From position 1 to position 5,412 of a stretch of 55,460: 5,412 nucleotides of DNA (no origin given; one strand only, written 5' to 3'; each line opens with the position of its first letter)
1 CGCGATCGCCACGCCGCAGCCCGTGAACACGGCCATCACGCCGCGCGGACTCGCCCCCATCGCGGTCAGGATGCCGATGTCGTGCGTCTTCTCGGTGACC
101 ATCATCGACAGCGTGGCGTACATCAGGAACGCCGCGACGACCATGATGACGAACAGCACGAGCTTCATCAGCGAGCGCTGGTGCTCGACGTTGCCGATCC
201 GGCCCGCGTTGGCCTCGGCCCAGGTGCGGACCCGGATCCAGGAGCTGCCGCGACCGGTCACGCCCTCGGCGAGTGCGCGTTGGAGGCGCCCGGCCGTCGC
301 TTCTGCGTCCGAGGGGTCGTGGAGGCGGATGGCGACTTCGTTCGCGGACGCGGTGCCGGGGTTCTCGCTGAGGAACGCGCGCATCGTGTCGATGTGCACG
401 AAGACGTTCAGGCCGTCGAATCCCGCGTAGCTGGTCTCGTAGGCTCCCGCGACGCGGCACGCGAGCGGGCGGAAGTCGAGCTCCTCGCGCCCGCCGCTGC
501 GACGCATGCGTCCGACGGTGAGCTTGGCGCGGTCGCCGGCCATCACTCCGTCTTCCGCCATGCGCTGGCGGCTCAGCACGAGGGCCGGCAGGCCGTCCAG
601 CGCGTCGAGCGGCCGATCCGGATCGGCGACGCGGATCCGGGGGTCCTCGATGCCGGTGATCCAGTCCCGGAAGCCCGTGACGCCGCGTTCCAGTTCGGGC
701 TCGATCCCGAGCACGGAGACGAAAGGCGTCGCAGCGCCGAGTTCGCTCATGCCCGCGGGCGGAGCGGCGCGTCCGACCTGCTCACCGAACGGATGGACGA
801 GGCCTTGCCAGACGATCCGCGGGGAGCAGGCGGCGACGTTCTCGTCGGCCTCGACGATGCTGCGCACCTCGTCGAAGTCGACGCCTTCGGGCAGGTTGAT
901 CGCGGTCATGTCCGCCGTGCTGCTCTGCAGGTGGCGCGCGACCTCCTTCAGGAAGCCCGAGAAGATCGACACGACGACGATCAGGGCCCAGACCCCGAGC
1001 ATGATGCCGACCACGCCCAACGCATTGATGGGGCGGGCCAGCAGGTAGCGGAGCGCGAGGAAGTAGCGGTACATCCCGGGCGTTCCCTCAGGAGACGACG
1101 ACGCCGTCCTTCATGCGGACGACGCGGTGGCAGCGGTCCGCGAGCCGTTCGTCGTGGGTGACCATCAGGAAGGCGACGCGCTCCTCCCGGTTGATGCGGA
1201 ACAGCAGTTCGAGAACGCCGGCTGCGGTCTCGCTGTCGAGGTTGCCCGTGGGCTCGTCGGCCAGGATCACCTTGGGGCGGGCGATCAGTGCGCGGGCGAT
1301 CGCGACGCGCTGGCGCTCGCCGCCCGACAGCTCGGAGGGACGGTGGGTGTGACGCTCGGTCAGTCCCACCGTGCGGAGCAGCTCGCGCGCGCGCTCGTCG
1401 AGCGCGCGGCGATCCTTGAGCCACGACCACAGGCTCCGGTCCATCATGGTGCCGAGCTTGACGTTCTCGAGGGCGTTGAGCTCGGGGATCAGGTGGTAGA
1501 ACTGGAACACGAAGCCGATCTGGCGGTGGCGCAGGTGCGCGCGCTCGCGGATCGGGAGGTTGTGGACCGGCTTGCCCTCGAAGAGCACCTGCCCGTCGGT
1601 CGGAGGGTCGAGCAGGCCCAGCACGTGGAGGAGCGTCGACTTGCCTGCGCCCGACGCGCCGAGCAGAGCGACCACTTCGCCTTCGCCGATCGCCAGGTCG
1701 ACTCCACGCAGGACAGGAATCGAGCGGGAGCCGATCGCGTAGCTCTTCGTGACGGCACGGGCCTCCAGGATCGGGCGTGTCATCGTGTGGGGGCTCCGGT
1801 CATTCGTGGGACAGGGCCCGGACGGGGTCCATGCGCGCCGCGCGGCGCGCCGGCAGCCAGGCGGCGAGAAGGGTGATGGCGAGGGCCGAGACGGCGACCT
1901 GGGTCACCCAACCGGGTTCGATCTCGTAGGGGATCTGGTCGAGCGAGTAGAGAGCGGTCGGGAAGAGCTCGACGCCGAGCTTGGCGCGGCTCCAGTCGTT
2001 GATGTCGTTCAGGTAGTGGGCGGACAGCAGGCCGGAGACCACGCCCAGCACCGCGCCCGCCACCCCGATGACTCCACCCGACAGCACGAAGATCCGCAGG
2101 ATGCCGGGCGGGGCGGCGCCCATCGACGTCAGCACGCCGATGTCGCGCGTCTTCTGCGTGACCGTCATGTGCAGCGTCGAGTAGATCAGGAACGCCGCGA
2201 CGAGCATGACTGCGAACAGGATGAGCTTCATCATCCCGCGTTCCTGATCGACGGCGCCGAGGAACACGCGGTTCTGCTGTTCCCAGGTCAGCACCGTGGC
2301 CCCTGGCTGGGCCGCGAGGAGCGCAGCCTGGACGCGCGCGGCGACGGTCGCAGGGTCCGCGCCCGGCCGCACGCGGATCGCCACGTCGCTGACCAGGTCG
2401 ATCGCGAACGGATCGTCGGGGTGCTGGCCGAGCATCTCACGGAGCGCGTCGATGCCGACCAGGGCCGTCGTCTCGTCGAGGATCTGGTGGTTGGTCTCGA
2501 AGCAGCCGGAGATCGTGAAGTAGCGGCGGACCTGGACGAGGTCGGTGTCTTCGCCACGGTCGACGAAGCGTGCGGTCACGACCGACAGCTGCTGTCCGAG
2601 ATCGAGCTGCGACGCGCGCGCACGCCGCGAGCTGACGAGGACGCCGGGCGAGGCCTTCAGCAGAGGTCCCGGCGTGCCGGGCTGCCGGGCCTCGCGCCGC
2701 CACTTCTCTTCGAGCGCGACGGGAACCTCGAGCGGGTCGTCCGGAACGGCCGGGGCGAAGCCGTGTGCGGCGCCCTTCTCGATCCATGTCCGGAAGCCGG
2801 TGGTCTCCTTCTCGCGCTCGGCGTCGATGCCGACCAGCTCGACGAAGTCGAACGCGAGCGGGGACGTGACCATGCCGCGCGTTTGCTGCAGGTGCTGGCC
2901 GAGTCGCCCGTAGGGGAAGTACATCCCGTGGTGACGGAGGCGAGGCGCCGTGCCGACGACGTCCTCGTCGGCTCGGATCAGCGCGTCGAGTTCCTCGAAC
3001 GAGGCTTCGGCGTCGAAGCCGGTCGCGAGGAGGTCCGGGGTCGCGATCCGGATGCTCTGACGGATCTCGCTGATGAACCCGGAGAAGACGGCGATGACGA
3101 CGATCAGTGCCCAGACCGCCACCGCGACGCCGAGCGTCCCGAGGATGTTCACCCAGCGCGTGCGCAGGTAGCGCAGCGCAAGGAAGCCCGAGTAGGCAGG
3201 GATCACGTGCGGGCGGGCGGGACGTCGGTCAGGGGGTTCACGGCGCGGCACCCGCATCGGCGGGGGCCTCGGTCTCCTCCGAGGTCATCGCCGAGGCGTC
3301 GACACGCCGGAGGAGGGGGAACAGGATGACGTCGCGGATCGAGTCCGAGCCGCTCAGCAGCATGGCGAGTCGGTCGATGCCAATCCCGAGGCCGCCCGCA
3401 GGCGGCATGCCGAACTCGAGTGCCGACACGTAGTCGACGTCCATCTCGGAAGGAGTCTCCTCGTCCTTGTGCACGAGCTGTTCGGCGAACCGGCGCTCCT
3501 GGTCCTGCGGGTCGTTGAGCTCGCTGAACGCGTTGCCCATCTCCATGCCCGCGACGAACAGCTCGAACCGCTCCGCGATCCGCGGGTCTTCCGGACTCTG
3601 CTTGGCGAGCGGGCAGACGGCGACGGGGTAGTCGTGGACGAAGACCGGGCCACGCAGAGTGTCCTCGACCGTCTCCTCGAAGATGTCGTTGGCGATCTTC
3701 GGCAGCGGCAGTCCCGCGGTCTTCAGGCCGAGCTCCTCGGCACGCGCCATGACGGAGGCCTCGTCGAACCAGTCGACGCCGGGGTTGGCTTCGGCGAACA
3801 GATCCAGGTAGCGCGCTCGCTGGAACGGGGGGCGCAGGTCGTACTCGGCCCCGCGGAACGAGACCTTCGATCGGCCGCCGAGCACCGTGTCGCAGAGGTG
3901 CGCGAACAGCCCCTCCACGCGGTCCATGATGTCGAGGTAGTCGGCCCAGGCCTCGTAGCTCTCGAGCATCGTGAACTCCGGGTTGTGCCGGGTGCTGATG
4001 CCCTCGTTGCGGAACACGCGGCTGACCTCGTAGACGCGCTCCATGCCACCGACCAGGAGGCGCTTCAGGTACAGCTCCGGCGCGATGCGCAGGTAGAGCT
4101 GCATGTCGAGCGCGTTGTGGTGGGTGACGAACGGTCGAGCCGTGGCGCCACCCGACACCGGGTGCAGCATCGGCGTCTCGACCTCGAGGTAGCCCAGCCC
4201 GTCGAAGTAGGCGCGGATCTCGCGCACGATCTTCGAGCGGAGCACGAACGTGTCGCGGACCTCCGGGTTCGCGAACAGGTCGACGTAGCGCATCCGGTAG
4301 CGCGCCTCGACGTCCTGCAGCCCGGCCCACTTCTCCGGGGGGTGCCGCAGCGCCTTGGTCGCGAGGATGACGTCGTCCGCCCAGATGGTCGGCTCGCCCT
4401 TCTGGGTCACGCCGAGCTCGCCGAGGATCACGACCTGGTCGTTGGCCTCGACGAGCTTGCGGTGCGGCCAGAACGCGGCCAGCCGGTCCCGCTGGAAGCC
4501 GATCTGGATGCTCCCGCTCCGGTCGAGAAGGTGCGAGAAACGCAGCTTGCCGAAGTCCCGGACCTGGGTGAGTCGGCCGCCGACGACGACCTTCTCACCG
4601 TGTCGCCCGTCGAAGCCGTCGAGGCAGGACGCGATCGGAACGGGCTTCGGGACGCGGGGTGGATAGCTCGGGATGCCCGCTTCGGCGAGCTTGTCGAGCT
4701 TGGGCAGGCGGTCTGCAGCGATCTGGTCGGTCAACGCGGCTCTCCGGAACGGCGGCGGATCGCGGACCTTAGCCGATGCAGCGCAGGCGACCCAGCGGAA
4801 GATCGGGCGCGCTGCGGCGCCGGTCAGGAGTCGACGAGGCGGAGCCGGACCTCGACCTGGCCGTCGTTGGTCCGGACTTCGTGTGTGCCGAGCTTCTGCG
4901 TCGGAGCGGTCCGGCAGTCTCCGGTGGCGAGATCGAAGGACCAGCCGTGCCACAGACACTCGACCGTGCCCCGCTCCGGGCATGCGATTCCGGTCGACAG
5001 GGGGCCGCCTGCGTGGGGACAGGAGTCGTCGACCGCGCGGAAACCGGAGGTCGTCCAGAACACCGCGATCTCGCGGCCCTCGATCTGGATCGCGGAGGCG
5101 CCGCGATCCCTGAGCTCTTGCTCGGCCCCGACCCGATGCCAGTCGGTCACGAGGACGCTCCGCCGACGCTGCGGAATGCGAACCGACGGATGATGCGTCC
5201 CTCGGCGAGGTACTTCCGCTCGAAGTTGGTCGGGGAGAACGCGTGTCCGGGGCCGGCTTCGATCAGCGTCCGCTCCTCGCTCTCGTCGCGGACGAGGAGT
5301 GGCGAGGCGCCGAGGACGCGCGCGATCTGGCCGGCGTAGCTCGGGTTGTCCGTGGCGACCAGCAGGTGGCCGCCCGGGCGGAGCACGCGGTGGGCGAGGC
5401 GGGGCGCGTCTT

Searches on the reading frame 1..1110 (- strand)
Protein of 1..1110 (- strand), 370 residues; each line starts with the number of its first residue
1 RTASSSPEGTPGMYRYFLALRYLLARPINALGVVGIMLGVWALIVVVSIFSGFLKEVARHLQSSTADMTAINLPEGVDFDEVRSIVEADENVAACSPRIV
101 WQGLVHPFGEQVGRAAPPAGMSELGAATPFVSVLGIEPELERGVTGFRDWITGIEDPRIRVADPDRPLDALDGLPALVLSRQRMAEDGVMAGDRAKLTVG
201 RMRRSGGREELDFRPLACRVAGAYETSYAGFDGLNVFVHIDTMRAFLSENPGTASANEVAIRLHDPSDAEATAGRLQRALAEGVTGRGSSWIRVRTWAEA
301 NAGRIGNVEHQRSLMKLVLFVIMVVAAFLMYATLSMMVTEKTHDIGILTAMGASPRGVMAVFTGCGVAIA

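Call 8: search_protein_families(library=pfam, max_evalue=0.001, proteins=[window:1-1110:-])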
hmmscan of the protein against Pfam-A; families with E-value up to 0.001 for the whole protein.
window:1-1110:- (370 aa): 2 families
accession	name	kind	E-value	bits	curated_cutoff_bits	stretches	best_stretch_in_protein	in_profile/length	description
PF12704.14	MacB_PCD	-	8.1e-11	43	27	1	33-278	5-206/207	MacB-like periplasmic core domain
PF02687.27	FtsX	-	2e-06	28.3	25.5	1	317-363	2-48/120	FtsX-like permease C-terminal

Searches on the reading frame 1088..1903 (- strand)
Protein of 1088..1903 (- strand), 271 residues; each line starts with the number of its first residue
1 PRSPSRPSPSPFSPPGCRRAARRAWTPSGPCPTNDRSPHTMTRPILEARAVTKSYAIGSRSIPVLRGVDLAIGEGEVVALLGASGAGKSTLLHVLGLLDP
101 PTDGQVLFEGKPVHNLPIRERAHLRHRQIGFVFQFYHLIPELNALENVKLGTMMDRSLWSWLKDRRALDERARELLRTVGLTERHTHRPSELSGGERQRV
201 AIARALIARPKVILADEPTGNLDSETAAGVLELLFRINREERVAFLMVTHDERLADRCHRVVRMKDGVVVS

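Call 8: search_protein_families(library=pfam, max_evalue=0.001, proteins=[window:1088-1903:-])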
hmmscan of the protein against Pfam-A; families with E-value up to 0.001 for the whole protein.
window:1088-1903:- (271 aa): 3 families
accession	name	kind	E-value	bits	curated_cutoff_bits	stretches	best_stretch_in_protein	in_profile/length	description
PF00005.33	ABC_tran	-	4.4e-36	124.9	25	1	65-219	1-136/137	ABC transporter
PF13304.12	AAA_21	-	1.1e-06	29.4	27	0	78-100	2-27/304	AAA domain, putative AbiEii toxin, Type IV TA system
PF13191.12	AAA_16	-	0.00012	23.1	32.6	1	71-186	20-104/167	AAA ATPase domain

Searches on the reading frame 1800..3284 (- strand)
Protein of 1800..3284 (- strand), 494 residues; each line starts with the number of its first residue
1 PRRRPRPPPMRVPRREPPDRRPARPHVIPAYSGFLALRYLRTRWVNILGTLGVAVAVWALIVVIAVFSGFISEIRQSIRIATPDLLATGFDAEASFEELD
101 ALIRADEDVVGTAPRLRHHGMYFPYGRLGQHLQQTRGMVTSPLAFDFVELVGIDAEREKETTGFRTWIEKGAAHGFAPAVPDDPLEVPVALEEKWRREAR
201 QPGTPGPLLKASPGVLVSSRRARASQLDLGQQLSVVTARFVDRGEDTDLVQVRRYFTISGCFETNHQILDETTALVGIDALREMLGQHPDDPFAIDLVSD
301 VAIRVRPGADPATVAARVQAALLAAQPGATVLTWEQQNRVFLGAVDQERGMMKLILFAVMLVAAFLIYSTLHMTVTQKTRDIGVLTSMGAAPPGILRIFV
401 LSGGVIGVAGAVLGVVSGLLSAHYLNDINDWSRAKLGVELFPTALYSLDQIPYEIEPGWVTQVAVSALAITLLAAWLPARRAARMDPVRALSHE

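Call 8: search_protein_families(library=pfam, max_evalue=0.001, proteins=[window:1800-3284:-])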
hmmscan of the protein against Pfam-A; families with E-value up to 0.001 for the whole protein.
window:1800-3284:- (494 aa): 2 families
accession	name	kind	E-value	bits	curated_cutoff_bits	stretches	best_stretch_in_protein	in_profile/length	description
PF02687.27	FtsX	-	1.1e-16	61.4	25.5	1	354-487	2-120/120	FtsX-like permease C-terminal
PF12704.14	MacB_PCD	-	1.7e-08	35.4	27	1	50-320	5-206/207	MacB-like periplasmic core domain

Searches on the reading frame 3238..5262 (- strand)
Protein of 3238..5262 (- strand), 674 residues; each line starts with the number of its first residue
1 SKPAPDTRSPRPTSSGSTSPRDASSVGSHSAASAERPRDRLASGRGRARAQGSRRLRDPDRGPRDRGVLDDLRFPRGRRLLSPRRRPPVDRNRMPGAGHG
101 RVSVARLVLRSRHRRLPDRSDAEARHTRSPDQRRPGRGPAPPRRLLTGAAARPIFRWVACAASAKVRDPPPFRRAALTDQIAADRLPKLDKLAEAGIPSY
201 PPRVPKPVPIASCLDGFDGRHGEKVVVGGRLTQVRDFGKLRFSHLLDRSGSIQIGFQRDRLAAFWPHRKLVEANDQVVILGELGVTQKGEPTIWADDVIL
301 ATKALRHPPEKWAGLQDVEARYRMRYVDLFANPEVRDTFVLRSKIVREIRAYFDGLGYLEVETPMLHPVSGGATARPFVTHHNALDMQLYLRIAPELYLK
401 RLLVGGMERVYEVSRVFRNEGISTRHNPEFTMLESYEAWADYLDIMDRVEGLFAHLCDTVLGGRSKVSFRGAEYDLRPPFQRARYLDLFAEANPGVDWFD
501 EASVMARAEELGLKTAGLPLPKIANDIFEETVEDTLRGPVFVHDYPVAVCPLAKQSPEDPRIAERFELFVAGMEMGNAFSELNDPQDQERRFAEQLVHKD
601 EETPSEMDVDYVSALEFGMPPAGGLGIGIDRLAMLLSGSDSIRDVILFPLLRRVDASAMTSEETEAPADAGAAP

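Call 8: search_protein_families(library=pfam, max_evalue=0.001, proteins=[window:3238-5262:-])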
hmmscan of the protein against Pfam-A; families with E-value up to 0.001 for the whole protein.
window:3238-5262:- (674 aa): 3 families
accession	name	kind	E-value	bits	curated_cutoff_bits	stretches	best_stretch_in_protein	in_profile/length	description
PF00152.25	tRNA-synt_2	-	2.1e-87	293.5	25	1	318-650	2-306/308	tRNA synthetases class II (D, K and N)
PF01336.31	tRNA_anti-codon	-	5.4e-08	33.1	27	1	225-299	1-73/75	OB-fold nucleic acid binding domain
PF01409.25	tRNA-synt_2d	-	5.9e-05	23.1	19.8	0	623-645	213-235/246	tRNA synthetases class II core domain (F)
